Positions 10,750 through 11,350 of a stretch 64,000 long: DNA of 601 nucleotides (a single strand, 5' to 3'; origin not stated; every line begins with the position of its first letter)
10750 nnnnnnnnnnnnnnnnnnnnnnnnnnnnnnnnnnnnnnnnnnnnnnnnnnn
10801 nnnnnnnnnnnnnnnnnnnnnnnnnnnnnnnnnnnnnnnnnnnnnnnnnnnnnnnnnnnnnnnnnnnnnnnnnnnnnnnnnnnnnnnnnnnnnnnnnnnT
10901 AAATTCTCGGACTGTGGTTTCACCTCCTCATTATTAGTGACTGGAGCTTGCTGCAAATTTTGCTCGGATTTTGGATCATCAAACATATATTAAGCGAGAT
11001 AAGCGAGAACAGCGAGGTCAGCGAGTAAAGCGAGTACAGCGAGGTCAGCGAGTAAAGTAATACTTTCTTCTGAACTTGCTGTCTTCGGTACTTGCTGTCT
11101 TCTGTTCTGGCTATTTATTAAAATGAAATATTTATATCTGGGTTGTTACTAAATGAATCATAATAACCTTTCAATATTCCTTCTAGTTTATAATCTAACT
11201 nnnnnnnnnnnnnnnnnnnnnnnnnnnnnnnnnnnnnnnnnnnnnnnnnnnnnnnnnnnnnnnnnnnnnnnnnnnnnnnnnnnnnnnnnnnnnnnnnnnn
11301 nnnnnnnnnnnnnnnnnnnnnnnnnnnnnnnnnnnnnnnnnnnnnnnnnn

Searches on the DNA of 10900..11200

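Call 49: search_rna_families(source=window, start=10900, end=11200, threshold=evalue, max_evalue=10)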
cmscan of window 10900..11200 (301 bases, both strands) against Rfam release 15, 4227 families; matches with E-value up to 10: 4.
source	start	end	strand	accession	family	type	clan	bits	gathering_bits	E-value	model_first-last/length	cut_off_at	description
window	11032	11088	+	RF03918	mir-4922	Gene; miRNA;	-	15.4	82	5.9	1-65/65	no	mir-4922 microRNA precursor family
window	11045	11142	+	RF01576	DdR8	Gene; snRNA; snoRNA; CD-box;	-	14.8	80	2.8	1-88/88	no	D. discoideum snoRNA DdR8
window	11032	11100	+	RF00762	mir-412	Gene; miRNA;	-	14.5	78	8.2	1-87/87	no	mir-412 microRNA precursor family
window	10954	10986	-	RF01310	sR7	Gene; snRNA; snoRNA; CD-box;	-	9.7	37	8.7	1-57/57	no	Small nucleolar RNA sR7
